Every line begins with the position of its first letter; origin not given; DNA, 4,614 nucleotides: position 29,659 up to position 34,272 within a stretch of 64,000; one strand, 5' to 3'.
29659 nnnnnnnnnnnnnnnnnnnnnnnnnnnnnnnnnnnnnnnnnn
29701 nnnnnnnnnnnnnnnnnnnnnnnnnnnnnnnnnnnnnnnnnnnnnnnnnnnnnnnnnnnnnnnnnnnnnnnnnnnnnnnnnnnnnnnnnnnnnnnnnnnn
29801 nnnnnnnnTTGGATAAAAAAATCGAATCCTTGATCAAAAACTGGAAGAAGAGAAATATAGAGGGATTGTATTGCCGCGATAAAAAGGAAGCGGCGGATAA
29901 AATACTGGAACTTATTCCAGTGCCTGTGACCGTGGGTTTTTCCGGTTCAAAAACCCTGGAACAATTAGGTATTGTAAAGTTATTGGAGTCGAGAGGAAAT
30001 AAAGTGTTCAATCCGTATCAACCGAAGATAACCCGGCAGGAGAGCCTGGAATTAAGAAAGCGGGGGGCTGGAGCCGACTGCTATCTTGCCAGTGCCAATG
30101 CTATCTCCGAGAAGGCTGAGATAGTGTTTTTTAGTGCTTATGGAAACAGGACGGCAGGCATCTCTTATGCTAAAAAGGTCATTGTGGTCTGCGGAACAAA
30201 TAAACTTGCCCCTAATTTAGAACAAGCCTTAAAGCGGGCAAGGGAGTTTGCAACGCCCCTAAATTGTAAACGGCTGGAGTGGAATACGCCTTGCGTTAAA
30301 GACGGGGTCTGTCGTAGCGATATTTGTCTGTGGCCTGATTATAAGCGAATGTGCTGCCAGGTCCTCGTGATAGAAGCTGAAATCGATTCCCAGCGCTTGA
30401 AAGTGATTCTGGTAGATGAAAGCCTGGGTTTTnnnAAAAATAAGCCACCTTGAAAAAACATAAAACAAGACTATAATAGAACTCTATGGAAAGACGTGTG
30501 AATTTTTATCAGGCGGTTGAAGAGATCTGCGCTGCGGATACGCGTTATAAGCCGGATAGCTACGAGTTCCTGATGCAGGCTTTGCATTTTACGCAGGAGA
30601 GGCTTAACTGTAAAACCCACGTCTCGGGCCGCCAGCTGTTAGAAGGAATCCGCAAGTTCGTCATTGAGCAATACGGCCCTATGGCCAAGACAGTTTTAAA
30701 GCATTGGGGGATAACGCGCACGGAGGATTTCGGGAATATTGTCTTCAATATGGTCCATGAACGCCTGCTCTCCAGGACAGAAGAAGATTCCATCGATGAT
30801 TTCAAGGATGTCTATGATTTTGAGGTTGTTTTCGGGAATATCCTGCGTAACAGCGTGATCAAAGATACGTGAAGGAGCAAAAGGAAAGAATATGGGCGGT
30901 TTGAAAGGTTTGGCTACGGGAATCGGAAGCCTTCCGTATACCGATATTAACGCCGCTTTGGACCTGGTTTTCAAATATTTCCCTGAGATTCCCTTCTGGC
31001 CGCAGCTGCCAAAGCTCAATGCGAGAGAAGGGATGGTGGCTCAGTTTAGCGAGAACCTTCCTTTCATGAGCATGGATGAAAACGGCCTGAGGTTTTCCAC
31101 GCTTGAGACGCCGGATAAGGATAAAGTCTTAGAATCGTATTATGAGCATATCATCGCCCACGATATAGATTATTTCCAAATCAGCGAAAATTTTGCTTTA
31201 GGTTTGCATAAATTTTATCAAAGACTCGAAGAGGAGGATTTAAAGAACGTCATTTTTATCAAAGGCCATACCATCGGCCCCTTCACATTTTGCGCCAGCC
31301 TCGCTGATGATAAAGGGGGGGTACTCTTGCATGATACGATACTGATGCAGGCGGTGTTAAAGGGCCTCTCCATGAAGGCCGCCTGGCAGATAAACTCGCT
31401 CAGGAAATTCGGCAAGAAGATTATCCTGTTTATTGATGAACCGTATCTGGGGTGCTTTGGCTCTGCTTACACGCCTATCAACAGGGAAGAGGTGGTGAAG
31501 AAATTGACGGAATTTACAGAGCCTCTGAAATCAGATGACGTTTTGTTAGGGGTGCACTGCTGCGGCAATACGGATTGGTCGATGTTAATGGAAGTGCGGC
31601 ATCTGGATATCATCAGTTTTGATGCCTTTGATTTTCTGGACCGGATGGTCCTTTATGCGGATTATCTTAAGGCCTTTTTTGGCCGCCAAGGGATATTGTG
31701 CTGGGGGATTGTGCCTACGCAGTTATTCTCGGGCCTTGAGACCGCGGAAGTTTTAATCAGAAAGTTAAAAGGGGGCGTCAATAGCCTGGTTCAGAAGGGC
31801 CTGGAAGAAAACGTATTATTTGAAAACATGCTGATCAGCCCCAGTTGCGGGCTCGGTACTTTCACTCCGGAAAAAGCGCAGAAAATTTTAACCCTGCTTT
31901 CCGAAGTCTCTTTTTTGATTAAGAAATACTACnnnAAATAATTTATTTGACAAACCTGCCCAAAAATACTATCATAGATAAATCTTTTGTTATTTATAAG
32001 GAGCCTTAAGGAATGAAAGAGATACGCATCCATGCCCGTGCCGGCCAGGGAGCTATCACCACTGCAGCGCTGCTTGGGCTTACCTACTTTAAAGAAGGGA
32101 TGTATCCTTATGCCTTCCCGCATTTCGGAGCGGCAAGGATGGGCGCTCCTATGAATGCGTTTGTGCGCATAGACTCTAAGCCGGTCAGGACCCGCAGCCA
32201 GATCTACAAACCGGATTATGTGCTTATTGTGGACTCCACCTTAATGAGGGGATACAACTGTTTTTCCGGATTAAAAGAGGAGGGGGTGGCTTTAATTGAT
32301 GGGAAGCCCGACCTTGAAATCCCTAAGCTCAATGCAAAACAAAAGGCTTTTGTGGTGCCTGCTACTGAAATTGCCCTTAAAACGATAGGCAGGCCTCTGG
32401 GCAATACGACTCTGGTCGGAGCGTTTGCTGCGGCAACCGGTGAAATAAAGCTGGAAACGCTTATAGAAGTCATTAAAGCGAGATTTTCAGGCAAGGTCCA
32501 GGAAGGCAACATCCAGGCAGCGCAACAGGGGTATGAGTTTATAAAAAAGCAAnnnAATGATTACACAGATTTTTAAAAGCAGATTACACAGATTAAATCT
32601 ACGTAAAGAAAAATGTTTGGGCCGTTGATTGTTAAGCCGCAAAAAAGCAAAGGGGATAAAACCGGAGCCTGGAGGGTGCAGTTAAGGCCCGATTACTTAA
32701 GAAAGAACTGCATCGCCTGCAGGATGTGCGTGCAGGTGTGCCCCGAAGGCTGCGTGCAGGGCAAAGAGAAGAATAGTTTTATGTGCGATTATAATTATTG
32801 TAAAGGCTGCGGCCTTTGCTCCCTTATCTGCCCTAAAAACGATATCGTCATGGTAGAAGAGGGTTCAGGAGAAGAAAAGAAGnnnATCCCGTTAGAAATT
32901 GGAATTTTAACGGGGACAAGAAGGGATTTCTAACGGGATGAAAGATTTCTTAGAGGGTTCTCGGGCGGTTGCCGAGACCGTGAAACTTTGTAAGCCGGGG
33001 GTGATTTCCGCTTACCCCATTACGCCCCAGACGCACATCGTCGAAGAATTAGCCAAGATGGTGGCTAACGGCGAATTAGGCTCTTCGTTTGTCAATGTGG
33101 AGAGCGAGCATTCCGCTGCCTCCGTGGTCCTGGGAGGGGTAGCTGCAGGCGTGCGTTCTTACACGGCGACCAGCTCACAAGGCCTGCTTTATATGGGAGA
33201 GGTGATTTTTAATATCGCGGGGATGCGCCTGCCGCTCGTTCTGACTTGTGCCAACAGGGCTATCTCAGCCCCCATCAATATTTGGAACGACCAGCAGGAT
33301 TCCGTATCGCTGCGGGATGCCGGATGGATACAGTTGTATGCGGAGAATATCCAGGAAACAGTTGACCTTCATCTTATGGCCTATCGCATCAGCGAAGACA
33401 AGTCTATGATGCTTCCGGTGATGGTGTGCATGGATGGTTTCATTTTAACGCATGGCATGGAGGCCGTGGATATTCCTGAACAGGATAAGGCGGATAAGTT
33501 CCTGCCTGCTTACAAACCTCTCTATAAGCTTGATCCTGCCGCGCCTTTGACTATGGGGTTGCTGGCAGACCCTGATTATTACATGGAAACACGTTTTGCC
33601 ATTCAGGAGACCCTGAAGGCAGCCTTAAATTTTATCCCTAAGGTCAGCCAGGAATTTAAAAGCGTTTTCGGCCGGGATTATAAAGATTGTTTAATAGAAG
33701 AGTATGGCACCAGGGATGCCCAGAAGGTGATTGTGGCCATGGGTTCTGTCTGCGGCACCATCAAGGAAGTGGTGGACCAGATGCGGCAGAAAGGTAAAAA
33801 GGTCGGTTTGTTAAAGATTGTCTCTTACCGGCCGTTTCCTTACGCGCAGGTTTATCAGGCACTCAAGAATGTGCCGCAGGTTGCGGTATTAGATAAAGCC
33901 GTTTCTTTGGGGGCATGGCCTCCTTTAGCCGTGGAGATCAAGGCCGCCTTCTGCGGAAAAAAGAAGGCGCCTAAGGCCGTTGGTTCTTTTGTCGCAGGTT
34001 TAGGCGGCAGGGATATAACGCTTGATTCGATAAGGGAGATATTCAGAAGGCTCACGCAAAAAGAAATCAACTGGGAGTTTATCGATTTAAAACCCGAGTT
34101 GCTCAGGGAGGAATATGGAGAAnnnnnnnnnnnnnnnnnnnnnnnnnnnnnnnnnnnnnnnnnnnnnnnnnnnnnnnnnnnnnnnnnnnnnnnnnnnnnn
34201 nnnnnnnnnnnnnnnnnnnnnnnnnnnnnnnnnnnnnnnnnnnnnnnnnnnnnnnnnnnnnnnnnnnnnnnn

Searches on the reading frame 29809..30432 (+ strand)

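Call 38: search_protein_families(library=pfam, proteins=[window:29809-30432:+], max_evalue=0.0001)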
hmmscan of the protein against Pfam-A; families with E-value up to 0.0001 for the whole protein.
window:29809-30432:+ (208 aa): 1 family
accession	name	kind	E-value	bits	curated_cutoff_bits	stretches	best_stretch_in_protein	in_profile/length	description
PF02589.21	LUD_dom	-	5.6e-38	131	22.6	1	5-202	1-189/189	LUD domain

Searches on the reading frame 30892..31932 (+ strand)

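Call 38: search_protein_families(library=pfam, proteins=[window:30892-31932:+], max_evalue=0.0001)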
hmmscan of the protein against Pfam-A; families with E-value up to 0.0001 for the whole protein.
window:30892-31932:+ (347 aa): 0 families

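Call 54: search_protein_families(library=ncbifam, proteins=[window:30892-31932:+], max_evalue=0.001)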
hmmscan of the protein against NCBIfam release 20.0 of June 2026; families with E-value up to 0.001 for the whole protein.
window:30892-31932:+ (347 aa): 1 family
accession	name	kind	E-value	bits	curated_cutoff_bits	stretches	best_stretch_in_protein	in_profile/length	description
NF002119.0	PRK00957.1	equivalog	4e-05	22.9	258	1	104-340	103-301/306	methionine synthase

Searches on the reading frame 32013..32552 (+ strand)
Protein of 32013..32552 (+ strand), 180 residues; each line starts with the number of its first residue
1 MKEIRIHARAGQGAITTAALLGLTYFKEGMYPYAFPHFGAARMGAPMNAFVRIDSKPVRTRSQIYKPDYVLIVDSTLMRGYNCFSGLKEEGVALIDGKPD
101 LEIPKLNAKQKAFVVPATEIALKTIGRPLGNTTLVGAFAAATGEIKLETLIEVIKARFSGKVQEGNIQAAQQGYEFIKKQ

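Call 3: search_protein_families(library=pfam, proteins=[window:32013-32552:+], max_evalue=1)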
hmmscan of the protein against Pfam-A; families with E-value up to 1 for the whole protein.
window:32013-32552:+ (180 aa): 2 families
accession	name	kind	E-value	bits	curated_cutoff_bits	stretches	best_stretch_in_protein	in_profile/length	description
PF01558.24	POR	-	1e-38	133.7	27.4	1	10-175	1-173/173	Pyruvate ferredoxin/flavodoxin oxidoreductase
PF19275.4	HflX_C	-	0.27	11.7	26.4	1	136-172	13-48/102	HflX C-terminal domain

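Call 36: search_protein_families(library=ncbifam, proteins=[window:32013-32552:+], max_evalue=1e-10)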
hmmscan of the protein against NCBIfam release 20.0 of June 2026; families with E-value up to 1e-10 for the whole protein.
window:32013-32552:+ (180 aa): 8 families
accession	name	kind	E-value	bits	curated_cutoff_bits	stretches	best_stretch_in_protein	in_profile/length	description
NF006321.0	PRK08534.1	equivalog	1.3e-60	204.2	225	1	1-179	1-179/181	pyruvate ferredoxin oxidoreductase subunit gamma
NF040683.1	PorC_Meth_Thtga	equivalog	4.2e-60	202.5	270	1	1-179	1-175/177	pyruvate synthase subunit PorC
TIGR02175.1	PorC_KorC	subfamily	7.1e-55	185.5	81.1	1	1-178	1-176/177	2-oxoacid:acceptor oxidoreductase, gamma subunit, pyruvate/2-ketoisovalerate family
NF010632.0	PRK14029.1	equivalog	1.6e-47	161.6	335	1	1-175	1-178/185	pyruvate/ketoisovalerate ferredoxin oxidoreductase subunit gamma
NF045762.1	PhenlGlyoxDHPadE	equivalog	2.6e-38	131.8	300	1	1-175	1-177/187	NADH-dependent phenylglyoxylate dehydrogenase subunit gamma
NF004497.0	PRK05844.1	equivalog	6e-29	101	243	1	1-177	1-185/186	pyruvate flavodoxin oxidoreductase subunit gamma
TIGR03710.1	OAFO_sf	subfamily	5.3e-16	58.3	482.75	1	4-179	4-175/561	2-oxoacid:acceptor oxidoreductase subunit alpha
NF006323.0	PRK08537.1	equivalog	3e-11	43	235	1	2-179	3-180/181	2-oxoacid:ferredoxin oxidoreductase subunit gamma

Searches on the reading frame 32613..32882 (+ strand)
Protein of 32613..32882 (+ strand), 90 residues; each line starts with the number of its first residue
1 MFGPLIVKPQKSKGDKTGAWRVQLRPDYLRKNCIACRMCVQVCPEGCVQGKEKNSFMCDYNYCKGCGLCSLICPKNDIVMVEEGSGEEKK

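Call 3: search_protein_families(library=pfam, proteins=[window:32613-32882:+], max_evalue=1)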
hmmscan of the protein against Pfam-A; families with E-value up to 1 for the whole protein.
window:32613-32882:+ (90 aa): 16 families
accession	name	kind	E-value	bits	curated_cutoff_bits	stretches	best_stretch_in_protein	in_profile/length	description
PF12838.12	Fer4_7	-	5.1e-10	40.1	27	3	32-76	1-51/52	4Fe-4S dicluster domain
PF00037.32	Fer4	-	3.1e-09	36.7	21.1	2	59-76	4-21/24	4Fe-4S binding domain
PF14697.11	Fer4_21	-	1.3e-08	35.3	35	1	31-79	6-57/59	4Fe-4S dicluster domain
PF12837.12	Fer4_6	-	4e-07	30.1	25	2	30-47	6-23/24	4Fe-4S binding domain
PF12797.12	Fer4_2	-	1.5e-06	28.2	24.5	2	30-45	7-22/22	4Fe-4S binding domain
PF13187.11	Fer4_9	-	4e-06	27.2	27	1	32-76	1-50/52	4Fe-4S dicluster domain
PF13237.11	Fer4_10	-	6.6e-06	26.4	25.5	3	30-74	6-53/53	4Fe-4S dicluster domain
PF12800.12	Fer4_4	-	0.0001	22.8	24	2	61-75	2-16/17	4Fe-4S binding domain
PF13484.11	Fer4_16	-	0.00016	22.8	30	2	63-81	2-20/66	4Fe-4S double cluster binding domain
PF12798.12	Fer4_3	-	0.00027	22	27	2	63-76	1-14/15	4Fe-4S binding domain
PF13183.11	Fer4_8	-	0.00094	20.1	27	2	26-46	47-67/68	4Fe-4S dicluster domain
PF25160.1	LdpA_Fe-S-bd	-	0.0066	16.6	27.6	1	37-81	7-46/49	LdpA Fe-S cluster-binding domain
PF13534.11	Fer4_17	-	0.0081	17.1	22.2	3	55-76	38-59/61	4Fe-4S dicluster domain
PF13746.11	Fer4_18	-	0.0089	16.7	27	1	19-46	47-74/114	4Fe-4S dicluster domain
PF13459.11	Fer4_15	-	0.024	15.8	22.4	1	59-75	4-20/66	4Fe-4S single cluster domain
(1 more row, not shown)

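Call 36: search_protein_families(library=ncbifam, proteins=[window:32613-32882:+], max_evalue=1e-10)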
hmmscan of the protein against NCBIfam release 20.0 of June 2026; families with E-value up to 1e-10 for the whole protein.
window:32613-32882:+ (90 aa): 7 families
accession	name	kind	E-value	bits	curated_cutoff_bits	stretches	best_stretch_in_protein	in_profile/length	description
NF040684.1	PorD_Arch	equivalog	6.6e-24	83.8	120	1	4-83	6-84/85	pyruvate synthase subunit PorD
TIGR02179.1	PorD_KorD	subfamily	3e-23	81.7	60.05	1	7-83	2-77/78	2-oxoacid:acceptor oxidoreductase, delta subunit, pyruvate/2-ketoisovalerate family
NF007203.0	PRK09624.1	equivalog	3.6e-19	68.9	171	1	5-83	26-103/105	pyuvate ferredoxin oxidoreductase subunit delta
NF045790.1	OxalOxreddelta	equivalog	1.4e-16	60.5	230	1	11-83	241-311/316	oxalate oxidoreductase subunit delta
NF007204.0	PRK09625.1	equivalog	9.1e-15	54.9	125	1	10-88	39-118/133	pyruvate flavodoxin oxidoreductase subunit delta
NF007202.0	PRK09623.1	equivalog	4e-14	52.8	166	1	15-83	36-103/105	3-methyl-2-oxobutanoate dehydrogenase subunit delta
NF045763.1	PhenlGlyoxDHPadF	equivalog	3.5e-11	43.1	150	1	17-78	18-77/78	NADH-dependent phenylglyoxylate dehydrogenase subunit delta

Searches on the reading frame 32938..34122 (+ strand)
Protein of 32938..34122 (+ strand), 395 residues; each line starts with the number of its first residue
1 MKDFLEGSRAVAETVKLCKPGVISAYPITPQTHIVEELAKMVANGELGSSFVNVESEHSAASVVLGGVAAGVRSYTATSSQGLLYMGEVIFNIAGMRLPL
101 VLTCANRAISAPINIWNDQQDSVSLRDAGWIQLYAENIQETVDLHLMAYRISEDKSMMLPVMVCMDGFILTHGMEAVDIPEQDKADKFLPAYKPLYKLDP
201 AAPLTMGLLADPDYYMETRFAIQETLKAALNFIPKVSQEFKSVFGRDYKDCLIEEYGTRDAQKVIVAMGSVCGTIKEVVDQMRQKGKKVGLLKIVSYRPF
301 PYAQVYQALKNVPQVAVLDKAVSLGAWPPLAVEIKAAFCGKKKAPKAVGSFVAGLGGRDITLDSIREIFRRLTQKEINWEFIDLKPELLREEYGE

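Call 3: search_protein_families(library=pfam, proteins=[window:32938-34122:+], max_evalue=1)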
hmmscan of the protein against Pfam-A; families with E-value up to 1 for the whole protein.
window:32938-34122:+ (395 aa): 6 families
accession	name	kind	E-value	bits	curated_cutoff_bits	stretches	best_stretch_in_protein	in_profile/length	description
PF01855.24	POR_N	-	1.7e-69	234.6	27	1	15-233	3-226/231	Pyruvate flavodoxin/ferredoxin oxidoreductase, thiamine diP-bdg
PF17147.9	PFOR_II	-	5.4e-30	104.2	27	1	261-365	1-102/102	Pyruvate:ferredoxin oxidoreductase core domain II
PF16870.10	OxoGdeHyase_C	-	0.0084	16.3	27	1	257-335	26-107/151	2-oxoglutarate dehydrogenase C-terminal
PF08354.15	Fas1-AflB-like_hel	-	0.015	14.7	25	1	226-280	290-346/353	Fatty acid synthase subunit beta/Fas1-like, helical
PF02780.25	Transketolase_C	-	0.016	15.6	25.9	1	264-325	13-74/124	Transketolase, C-terminal domain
PF14578.12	GTP_EFTU_D4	-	0.028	14.7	23.8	1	252-294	7-49/86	Elongation factor Tu domain 4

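Call 36: search_protein_families(library=ncbifam, proteins=[window:32938-34122:+], max_evalue=1e-10)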
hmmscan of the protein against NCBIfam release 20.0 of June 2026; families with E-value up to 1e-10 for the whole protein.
window:32938-34122:+ (395 aa): 12 families
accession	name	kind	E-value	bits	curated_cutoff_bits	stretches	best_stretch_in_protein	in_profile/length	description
NF040682.1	PorA_Arch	equivalog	6.6e-157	522.4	550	1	5-385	6-386/387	pyruvate synthase subunit PorA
NF006233.0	PRK08367.1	equivalog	3e-127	424.7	625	1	1-378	3-377/394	pyruvate ferredoxin oxidoreductase subunit alpha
NF006232.0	PRK08366.1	equivalog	2.5e-99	332.5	646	1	3-371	8-373/394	2-ketoisovalerate ferredoxin oxidoreductase subunit alpha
NF007201.0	PRK09622.1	equivalog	4.8e-95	318.8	590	1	6-375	14-381/405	2-oxoacid:ferredoxin oxidoreductase subunit alpha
NF045764.1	PhenlGlyoxDHPadG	equivalog_domain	4.3e-93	311.9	700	1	6-371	6-378/398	NADH-dependent phenylglyoxylate dehydrogenase subunit alpha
NF045791.1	OxalOxredalpha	equivalog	2.6e-85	286.9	500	1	5-373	7-376/395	oxalate oxidoreductase subunit alpha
TIGR02176.1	pyruv_ox_red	equivalog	4.6e-60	203.6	911.35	1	6-376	5-382/1167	pyruvate:ferredoxin (flavodoxin) oxidoreductase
NF005507.0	PRK07119.1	subfamily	2.9e-36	125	399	1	3-342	5-323/352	3-methyl-2-oxobutanoate dehydrogenase subunit VorB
NF006412.0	PRK08659.1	equivalog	3.7e-31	108.7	411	1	3-185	6-189/378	2-oxoacid:acceptor oxidoreductase subunit alpha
TIGR03710.1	OAFO_sf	subfamily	2.3e-25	89.2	482.75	1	7-186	198-378/561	2-oxoacid:acceptor oxidoreductase subunit alpha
NF007206.0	PRK09627.1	equivalog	6.4e-22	78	579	1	8-187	9-189/375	2-oxoglutarate synthase subunit alpha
NF041170.1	Oxoac_fdxalpha_Archa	equivalog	3.1e-15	55.6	800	0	253-318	512-578/636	2-oxoacid:ferredoxin oxidoreductase subunit alpha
